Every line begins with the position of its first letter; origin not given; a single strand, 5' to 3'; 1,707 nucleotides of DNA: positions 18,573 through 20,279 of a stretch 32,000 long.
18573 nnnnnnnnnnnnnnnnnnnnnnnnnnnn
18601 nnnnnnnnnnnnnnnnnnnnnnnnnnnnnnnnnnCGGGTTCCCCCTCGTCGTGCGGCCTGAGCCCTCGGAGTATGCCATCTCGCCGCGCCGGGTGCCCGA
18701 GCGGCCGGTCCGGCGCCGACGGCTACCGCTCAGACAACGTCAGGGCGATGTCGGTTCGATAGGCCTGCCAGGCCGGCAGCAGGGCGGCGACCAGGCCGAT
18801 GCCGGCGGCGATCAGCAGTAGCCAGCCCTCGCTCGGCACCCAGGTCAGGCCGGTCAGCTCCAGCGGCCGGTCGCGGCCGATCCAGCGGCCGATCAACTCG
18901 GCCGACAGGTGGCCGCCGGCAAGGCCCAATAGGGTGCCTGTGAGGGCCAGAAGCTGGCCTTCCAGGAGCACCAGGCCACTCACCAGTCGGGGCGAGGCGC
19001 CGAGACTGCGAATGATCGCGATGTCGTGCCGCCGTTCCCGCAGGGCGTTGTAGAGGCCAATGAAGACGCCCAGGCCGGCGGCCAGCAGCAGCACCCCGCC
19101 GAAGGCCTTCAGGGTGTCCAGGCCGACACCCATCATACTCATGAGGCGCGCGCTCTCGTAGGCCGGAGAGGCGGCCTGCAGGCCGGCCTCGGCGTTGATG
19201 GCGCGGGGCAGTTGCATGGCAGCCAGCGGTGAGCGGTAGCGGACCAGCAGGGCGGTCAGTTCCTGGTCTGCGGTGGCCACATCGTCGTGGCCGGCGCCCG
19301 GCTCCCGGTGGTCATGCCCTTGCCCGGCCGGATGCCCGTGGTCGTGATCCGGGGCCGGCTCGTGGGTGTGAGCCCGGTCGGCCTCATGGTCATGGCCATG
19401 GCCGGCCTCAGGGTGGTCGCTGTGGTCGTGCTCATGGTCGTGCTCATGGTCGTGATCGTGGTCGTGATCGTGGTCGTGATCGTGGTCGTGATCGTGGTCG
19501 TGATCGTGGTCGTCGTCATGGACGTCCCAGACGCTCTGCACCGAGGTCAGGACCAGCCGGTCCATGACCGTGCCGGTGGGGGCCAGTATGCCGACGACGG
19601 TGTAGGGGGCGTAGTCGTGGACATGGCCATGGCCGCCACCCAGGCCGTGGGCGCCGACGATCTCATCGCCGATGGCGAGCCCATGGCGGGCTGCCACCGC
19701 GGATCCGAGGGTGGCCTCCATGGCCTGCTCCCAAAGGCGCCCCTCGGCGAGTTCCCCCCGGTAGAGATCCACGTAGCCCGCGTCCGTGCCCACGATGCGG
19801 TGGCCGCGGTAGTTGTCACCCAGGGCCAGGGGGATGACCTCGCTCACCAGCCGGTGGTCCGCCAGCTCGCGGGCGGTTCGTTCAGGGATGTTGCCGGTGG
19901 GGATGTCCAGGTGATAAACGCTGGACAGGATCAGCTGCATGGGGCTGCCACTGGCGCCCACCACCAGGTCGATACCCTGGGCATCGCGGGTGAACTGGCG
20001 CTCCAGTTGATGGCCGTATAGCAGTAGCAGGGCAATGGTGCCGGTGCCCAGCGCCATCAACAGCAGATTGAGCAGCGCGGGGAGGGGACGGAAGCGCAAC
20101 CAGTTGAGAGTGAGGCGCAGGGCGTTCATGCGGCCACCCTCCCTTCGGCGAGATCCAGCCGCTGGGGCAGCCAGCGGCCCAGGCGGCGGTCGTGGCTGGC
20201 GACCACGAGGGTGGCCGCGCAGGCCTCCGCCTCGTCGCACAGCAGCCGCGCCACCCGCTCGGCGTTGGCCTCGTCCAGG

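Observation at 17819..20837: Zur-box-fronted MacB/FtsX-type ABC operon with a His/Asp-rich permease loop and a DUF3299-like lipoprotein, back-to-back with znuA-zur-znuCB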

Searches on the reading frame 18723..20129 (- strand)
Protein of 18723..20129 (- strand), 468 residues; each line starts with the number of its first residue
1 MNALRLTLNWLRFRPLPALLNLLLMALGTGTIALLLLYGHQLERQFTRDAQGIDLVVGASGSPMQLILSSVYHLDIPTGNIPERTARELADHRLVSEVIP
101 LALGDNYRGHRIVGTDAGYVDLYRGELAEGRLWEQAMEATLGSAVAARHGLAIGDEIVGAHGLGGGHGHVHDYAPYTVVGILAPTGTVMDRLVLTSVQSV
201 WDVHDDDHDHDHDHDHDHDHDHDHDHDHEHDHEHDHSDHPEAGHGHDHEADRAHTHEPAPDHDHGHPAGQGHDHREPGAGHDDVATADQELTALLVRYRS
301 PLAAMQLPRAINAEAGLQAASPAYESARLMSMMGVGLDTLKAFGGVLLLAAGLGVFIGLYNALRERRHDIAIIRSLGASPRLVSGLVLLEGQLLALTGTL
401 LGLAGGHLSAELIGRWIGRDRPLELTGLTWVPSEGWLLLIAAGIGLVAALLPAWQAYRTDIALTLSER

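Call 3: search_protein_families(library=pfam, proteins=[window:18723-20129:-], max_evalue=0.01)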
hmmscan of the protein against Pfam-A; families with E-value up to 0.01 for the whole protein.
window:18723-20129:- (468 aa): 2 families
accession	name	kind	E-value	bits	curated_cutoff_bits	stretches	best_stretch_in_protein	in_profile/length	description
PF12704.14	MacB_PCD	-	4.8e-13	50.3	27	1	19-200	2-176/207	MacB-like periplasmic core domain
PF02687.27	FtsX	-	2.7e-12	47.2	25.5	1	342-459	2-118/120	FtsX-like permease C-terminal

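Call 4: search_protein_families(library=ncbifam, proteins=[window:18723-20129:-], max_evalue=0.01)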
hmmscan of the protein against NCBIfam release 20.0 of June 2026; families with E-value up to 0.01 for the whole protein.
window:18723-20129:- (468 aa): 5 families
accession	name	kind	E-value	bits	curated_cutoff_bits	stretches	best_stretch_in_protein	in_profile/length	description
TIGR03434.1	ADOP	subfamily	5.3e-09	34.7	622.3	1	285-466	228-400/803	ADOP family duplicated permease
TIGR02212.1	lolCE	equivalog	5.8e-09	35.4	362.45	1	357-408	286-337/411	lipoprotein-releasing ABC transporter permease subunit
NF038346.1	FtsX_actino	exception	0.00026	20.4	250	1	340-457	183-302/308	permease-like cell division protein FtsX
NF008357.0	PRK11146.1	exception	0.00069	18.5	439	1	356-408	288-340/414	lipoprotein-releasing ABC transporter permease subunit LolE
TIGR02213.1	lolE_release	exception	0.0078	15.1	540.35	0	355-406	284-335/411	lipoprotein-releasing ABC transporter permease subunit LolE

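Call 11: find_homologous_proteins(query=window:18723-20129:-, max_evalue=0.00001)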
Query window:18723-20129:- (468 aa): 4882 proteins with E <= 0.00001 among 8000 candidates; the best 120 are listed.
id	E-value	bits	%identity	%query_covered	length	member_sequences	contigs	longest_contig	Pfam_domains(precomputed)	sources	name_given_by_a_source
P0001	5.1e-289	977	97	100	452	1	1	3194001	PF02687.28,PF12704.15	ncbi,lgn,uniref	ncbi:ABC transporter permease [Alkalilimnicola ehrlichii]|uniref:ABC transporter permease n=1 Tax=Al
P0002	3.7e-238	809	84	100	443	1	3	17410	PF02687.28,PF12704.15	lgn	-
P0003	1.1e-229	781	91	39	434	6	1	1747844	PF02687.28,PF12704.15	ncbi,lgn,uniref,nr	ncbi:putative ABC transport system permease protein [Alkalispirillum mobile]|uniref:Putative ABC tra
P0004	1.5e-147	510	58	43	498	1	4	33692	PF02687.28,PF12704.15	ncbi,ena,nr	ncbi:MAG: ABC transporter permease [Minwuiales bacterium]|nr:ABC transporter permease [Minwuiales ba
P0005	3.9e-147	509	61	43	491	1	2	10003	PF02687.28,PF12704.15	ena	-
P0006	1.1e-144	501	54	100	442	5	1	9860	PF02687.28,PF12704.15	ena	-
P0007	3.9e-144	499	54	100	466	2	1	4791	PF02687.28,PF12704.15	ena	-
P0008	4.8e-144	499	58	43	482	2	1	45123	PF02687.28,PF12704.15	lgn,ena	-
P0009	1.1e-143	497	60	43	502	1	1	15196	PF02687.28,PF12704.15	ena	-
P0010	1.1e-142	494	50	100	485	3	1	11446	PF02687.28,PF12704.15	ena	-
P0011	4.3e-141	489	49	96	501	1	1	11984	PF02687.28,PF12704.15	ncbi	-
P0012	1.0e-140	488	47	100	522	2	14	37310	PF02687.28,PF12704.15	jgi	jgi:putative ABC transport system permease protein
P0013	2.4e-140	486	53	100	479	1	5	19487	PF02687.28,PF12704.15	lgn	-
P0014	8.0e-140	485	57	39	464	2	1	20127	PF02687.28,PF12704.15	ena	-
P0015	1.9e-139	483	51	100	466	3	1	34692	PF02687.28,PF12704.15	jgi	jgi:putative ABC transport system permease protein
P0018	2.8e-138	480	55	99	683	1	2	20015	PF11736.15,PF02687.28,PF02369.23,PF12704.15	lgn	-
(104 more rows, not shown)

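Call 18: find_related_loci(query=A1, collection=genome_contigs, flank=6000)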
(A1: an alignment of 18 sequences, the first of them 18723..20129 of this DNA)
Query A1 (468 aa) in genome_contigs; peptide patterns used: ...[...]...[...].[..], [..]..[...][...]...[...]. (x = any residue, [..] = any of these).
600 stretches matched a pattern (row limit reached: there are more); 594 encode a relative of the query (tblastn E <= 1e-3); the best 80 are kept; 80 distinct loci.
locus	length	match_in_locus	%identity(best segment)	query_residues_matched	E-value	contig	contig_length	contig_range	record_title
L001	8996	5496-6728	56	1-468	7e-127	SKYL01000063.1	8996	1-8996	MAG: Halorhodospira sp. isolate CSSed162cmB_289 CSSed16-2cmB-31430, whole genome shotgun sequence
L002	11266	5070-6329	46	1-467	3e-125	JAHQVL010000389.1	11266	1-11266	MAG: Rhodothermaceae bacterium isolate MAG.022 Bin022-P67966, whole genome shotgun sequence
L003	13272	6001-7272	45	1-467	8e-124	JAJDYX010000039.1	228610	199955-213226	MAG: Candidatus Latescibacterota bacterium isolate jk18x34bins.57 k141_235758, whole genome shotgun sequence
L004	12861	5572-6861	48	1-468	7e-123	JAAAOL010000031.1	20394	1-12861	MAG: Bacteroidetes bacterium isolate GSL.Bin22 NODE_1666_length_20394_cov_0.378336, whole genome shotgun sequence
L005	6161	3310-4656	43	1-464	4e-122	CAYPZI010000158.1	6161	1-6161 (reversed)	MAG TPA_asm: uncultured Balneolaceae bacterium isolate SRP141376_co5_357 genome assembly, contig: NODE_30027_length_6161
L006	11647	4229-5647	50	1-467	5e-122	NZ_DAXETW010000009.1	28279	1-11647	MAG: Longibacter sp. isolate cl_S1C205_1 S1Ck119_92875, whole genome shotgun sequence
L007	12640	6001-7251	48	1-468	3e-119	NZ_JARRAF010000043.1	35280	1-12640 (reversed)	Parachitinimonas caeni strain DQS-5 NODE_43_length_35280_cov_64.148636, whole genome shotgun sequence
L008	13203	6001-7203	47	1-466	7e-118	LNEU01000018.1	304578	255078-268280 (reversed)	MAG: Burkholderiales bacterium Ga0077544 Ga0077544_117.1, whole genome shotgun sequence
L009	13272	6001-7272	42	1-468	3e-116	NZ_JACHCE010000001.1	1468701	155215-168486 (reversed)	Pedobacter cryoconitis strain S3M1 Ga0401191_01, whole genome shotgun sequence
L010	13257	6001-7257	41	1-468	9e-116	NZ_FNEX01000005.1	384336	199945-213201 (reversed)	Pedobacter sp. ok626, whole genome shotgun sequence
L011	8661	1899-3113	46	1-467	3e-115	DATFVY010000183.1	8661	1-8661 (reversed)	MAG TPA_asm: Burkholderiales bacterium isolate SMAG_U9476 k141_8777877, whole genome shotgun sequence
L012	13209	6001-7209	44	1-468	4e-115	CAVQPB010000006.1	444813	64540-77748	MAG: uncultured proteobacterium isolate MFD04651.bin.1.182 genome assembly, contig: contig_14698, whole genome shotgun s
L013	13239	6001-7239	40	1-468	4e-115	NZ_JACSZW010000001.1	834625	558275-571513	Pedobacter sp. N36a NODE_1_length_834625_cov_48.3036, whole genome shotgun sequence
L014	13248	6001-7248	42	1-466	7e-115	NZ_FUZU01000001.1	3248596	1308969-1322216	Ohtaekwangia koreensis strain DSM 25262, whole genome shotgun sequence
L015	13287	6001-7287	45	1-468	4e-115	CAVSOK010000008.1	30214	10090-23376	MAG: uncultured Cytophagales bacterium isolate MFD03250.bin.2.36 genome assembly, contig: contig_14767, whole genome sho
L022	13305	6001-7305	44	1-468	6e-114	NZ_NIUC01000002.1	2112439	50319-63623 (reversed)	Algoriphagus formosus strain XAY3209 contig2, whole genome shotgun sequence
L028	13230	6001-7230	44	1-467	1e-111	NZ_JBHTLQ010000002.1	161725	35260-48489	Phenylobacterium conjunctum strain CCUG 55074 GCM70027384_75, whole genome shotgun sequence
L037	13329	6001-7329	45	1-467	1e-109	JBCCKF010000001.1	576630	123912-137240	MAG: Pseudomonadota bacterium isolate P01_C01_bin.131 k141_2363312_length_576630_cov_29.3530, whole genome shotgun seque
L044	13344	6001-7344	42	1-467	2e-108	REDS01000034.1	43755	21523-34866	MAG: Balneolaceae bacterium isolate GEM2.Bin41 NODE_697_length_43755_cov_12.3174, whole genome shotgun sequence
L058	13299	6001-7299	43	1-467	1e-114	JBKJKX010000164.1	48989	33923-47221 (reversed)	MAG: Algoriphagus sp. isolate ant_bin.26 S1Ck117_5807210_flag_0_multi_93.9331_len_48989, whole genome shotgun sequence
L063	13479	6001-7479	42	1-467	4e-105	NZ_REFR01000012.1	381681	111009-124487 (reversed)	Eilatimonas milleporae strain DSM 25217 Ga0170459_104, whole genome shotgun sequence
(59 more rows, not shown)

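Call 23: search_protein_families(library=pfam, proteins=[L044:4541-5017:+, L044:5014-5340:+, L007:4304-5077:+, L028:4205-5152:+, L063:4686-5231:+, L037:4384-4950:+, L002:3863-4189:+, L058:4195-5370:+, L008:7215-7499:+, L022:8979-9404:+], max_evalue=0.01)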
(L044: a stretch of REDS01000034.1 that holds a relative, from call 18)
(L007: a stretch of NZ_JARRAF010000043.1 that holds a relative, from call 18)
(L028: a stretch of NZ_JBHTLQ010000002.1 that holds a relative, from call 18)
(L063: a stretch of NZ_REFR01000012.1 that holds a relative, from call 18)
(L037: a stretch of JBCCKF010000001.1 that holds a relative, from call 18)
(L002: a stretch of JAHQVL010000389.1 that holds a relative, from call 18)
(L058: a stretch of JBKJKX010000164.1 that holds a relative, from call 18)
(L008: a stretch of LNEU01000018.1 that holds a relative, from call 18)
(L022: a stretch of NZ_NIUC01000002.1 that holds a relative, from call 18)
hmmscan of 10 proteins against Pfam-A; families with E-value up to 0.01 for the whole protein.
L044:4541-5017:+ (158 aa): 1 family
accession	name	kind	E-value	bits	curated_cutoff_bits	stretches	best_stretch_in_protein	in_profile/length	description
PF03203.19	MerC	-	9e-21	74.9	27.6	1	26-135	1-108/108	MerC mercury resistance protein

L044:5014-5340:+ (108 aa): 0 families

L007:4304-5077:+ (257 aa): 2 families
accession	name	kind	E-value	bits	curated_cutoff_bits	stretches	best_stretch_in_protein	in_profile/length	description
PF00849.27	PseudoU_synth_2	-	1.7e-16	61.3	26.8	1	81-212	2-152/152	RNA pseudouridylate synthase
PF01479.30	S4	-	1.5e-08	34.6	22.8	1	22-57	4-40/48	S4 domain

L028:4205-5152:+ (315 aa): 0 families

L063:4686-5231:+ (181 aa): 0 families

L037:4384-4950:+ (188 aa): 0 families

L002:3863-4189:+ (108 aa): 1 family
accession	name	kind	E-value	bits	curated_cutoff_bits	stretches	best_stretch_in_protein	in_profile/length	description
PF11162.13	DUF2946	-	0.0046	18.1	23.7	1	24-105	33-117/117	Protein of unknown function (DUF2946)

L058:4195-5370:+ (391 aa): 3 families
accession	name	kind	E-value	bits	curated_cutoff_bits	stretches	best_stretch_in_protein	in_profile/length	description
PF02518.31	HATPase_c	-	9.4e-27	94.1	26.4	1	283-390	2-109/111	Histidine kinase-, DNA gyrase B-, and HSP90-like ATPase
PF00072.30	Response_reg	-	9.3e-19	68.1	30.2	1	6-115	1-109/111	Response regulator receiver domain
PF00512.31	HisKA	-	5.5e-09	36.4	26.9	1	168-236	2-65/66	His Kinase A (phospho-acceptor) domain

L008:7215-7499:+ (94 aa): 0 families

L022:8979-9404:+ (141 aa): 0 families
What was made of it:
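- Tried and rejected: Pfam on ten candidate upstream ORFs also gave no ZrgA; it gave MerC, a histidine kinase, a pseudouridine synthase and a weak sub-threshold DUF2946 match (call 23).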

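Call 27: predict_structure(alignment_id=A1)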
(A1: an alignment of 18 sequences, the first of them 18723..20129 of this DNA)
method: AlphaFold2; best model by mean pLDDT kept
length: 468 residues; sequences in the alignment: 18
mean_pLDDT: 72.1   pTM: 0.51
mean pLDDT of the five models: 72.1, 70.1, 68.4, 68.3, 65.8
residues with pLDDT >= 90: 64; 70-90: 239; 50-70: 72; < 50: 93
segments of 3 or more residues with pLDDT < 50: 70-77, 165-167, 207-285
pLDDT, mean of each block of 10 residues (from residue 1): 81 82 86 86 65 69 58 49 87 88 82 88 88 93 93 90 51 82 84 90 63 44 42 43 41 39 34 31 54 82 74 77 57 56 74 79 80 85 88 90 92 76 74 88 87 78 70
secondary structure, 60 per line:
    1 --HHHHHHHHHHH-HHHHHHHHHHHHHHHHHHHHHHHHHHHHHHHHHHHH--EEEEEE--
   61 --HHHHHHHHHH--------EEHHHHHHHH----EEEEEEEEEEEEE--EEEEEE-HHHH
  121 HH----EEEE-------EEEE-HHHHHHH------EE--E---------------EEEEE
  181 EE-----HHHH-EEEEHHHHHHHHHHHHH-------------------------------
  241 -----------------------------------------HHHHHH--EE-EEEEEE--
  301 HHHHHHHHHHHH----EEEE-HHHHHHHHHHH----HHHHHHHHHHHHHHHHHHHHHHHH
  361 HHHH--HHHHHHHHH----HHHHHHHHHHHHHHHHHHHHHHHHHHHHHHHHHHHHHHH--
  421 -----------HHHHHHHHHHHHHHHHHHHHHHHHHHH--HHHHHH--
elements in order: H3-13 H15-50 E53-58 H63-72 H83-90 E95-107 E110-115 H117-122 E127-130 E138-141 H143-149 E176-182 H188-191 E193-196 H197-209 H282-287 E293-298 H301-312 E317-320 H322-332 H337-364 H367-375 H380-418 H432-458 H461-466
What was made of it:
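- On Type VII ABC (MacB/FtsX superfamily): The AF2 topology has TM helices at 15-50, 337-364, 380-418 and 432-458 (call 27).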

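Call 31: fold_search(model_id=the predicted structure, library=pdb)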
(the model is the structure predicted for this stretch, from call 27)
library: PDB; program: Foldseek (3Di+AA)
matches with E <= 10: 260; with E <= 0.001: 57
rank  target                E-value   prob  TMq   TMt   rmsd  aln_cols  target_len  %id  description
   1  5xu1_M                2.1e-15  1.00  0.50  0.57   7.1       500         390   16  Structure of a non-canonical ABC transporter from Streptococcus pneumoniae R6 (released 2018-01-24)
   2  5lil_A                4.0e-15  1.00  0.39  0.31   9.9       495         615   13  Structure of Aggregatibacter actinomycetemcomitans MacB bound to ATPyS (P21) (released 2017-11-15)
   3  5gko_A                1.9e-14  1.00  0.59  0.44   6.6       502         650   14  Crystal structure of tripartite-type ABC transporter, MacB from Acinetobacter baumannii (released 2017-11-15)
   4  5lj7_B                5.1e-14  1.00  0.41  0.34   9.4       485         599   13  Structure of Aggregatibacter actinomycetemcomitans MacB bound to ATP (P21) (released 2017-11-15)
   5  5lil_B                2.5e-13  1.00  0.40  0.33   9.5       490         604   13  Structure of Aggregatibacter actinomycetemcomitans MacB bound to ATPyS (P21) (released 2017-11-15)
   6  5lj6                  4.2e-13  1.00  0.41  0.34   9.5       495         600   13  Structure of Aggregatibacter actinomycetemcomitans MacB bound to ATPyS (P6522) (released 2017-11-15)
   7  9rlc_E                5.2e-13  1.00  0.50  0.56   8.5       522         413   13  LolCDE complex with Lpp lipoprotein (released 2026-01-21)
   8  5nik_J                8.6e-13  1.00  0.49  0.38   7.6       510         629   14  Structure of the MacAB-TolC ABC-type tripartite multidrug efflux pump (released 2017-05-24)
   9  5xu1_S                1.1e-12  1.00  0.45  0.52   7.7       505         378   14  Structure of a non-canonical ABC transporter from Streptococcus pneumoniae R6 (released 2018-01-24)
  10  5lj7_A                1.2e-12  1.00  0.39  0.32   9.5       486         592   13  Structure of Aggregatibacter actinomycetemcomitans MacB bound to ATP (P21) (released 2017-11-15)
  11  9rld_C                1.2e-12  1.00  0.36  0.41  10.9       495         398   15  LolCDE complex with Lpp lipoprotein (released 2026-01-21)
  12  9rld_E                2.1e-12  1.00  0.50  0.55   8.3       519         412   13  LolCDE complex with Lpp lipoprotein (released 2026-01-21)
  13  7mdx_A                7.0e-12  1.00  0.35  0.40  10.6       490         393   15  LolCDE nucleotide-free (released 2021-08-11)
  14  9xro_E                1.0e-11  1.00  0.42  0.49   8.9       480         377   14  LolCDE in complex with SMT-738_3 (released 2026-03-18)
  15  9rli_E                1.1e-11  1.00  0.49  0.55   7.7       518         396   13  LolCDEdelta(235-252) complex with Pal lipoprotein (released 2026-01-21)
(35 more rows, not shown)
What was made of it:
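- On Type VII ABC (MacB/FtsX superfamily): Foldseek top hits are MacB, LolCE and HrtB, E down to 2e-15 (call 31).
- Domains and fold: calls 3, 4, 27, 31. The MacB fold is the fold of exporters and extractors (call 31).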

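Call 54: find_encoding_contigs(protein=P0018, flank=5000, max_places=2)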
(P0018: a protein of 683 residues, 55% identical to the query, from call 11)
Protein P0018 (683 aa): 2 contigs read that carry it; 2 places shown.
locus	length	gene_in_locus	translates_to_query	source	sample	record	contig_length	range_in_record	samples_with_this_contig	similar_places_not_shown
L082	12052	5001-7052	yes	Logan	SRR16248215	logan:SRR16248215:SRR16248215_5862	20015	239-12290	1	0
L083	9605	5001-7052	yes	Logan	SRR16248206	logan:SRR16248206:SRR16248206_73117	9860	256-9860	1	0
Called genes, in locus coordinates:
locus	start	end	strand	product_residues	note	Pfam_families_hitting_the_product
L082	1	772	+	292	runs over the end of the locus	PF00072:Response_reg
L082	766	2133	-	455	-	PF04107:GCS2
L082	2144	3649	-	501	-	PF01636:APH, PF13238:AAA_18 (weak), PF13671:AAA_33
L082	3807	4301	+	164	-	PF01502:PRA-CH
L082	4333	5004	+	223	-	PF00005:ABC_tran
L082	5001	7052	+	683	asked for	PF12704:MacB_PCD, PF02687:FtsX, PF02369:Big_1 (weak), PF11736:DUF3299 (weak)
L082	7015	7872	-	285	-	PF00950:ABC-3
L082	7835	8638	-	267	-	PF13481:AAA_25 (weak), PF00005:ABC_tran, PF02463:SMC_N (faint), PF13555:AAA_29 (weak), PF13304:AAA_21 (faint)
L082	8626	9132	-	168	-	PF01475:FUR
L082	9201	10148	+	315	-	PF01297:ZnuA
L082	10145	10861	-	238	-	PF00814:TsaD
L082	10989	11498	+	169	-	PF00583:Acetyltransf_1, PF13508:Acetyltransf_7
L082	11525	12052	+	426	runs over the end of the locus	PF00202:Aminotran_3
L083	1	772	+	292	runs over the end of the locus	PF00072:Response_reg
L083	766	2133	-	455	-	PF04107:GCS2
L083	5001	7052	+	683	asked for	PF12704:MacB_PCD, PF02687:FtsX, PF02369:Big_1 (weak), PF11736:DUF3299 (weak)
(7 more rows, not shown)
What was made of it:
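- A permease+Ig+DUF3299 fusion occurs in two independent samples (call 54).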

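Call 55: find_encoding_contigs(protein=P0003, flank=6000, max_places=1)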
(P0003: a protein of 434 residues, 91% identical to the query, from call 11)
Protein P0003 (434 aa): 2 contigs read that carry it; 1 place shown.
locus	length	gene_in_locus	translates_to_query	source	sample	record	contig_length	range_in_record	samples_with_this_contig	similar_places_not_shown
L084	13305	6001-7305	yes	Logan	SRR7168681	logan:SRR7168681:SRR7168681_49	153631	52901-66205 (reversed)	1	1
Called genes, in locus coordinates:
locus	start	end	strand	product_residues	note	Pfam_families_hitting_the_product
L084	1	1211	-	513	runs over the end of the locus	PF01636:APH (weak), PF13671:AAA_33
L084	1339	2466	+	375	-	PF13466:STAS_2, PF02405:MlaE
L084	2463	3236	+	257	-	PF00005:ABC_tran, PF13304:AAA_21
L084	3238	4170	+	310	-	PF02470:MlaD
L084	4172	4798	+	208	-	PF03886:ABC_trans_aux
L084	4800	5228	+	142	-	PF01502:PRA-CH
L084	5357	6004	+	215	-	PF00005:ABC_tran, PF13304:AAA_21 (weak)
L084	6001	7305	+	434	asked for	PF12704:MacB_PCD, PF02687:FtsX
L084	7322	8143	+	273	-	PF02369:Big_1 (weak), PF11736:DUF3299 (weak)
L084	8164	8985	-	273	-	PF00950:ABC-3, PF01032:FecCD (weak)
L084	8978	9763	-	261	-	PF00005:ABC_tran, PF02463:SMC_N (faint), PF13304:AAA_21 (faint)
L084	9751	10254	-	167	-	PF01475:FUR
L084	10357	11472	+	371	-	PF01297:ZnuA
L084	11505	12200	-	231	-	PF00814:TsaD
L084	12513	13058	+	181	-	PF00583:Acetyltransf_1, PF13508:Acetyltransf_7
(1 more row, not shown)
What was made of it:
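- Synteny with znuA-zur-znuCB is conserved in three lineages (calls 54, 55).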
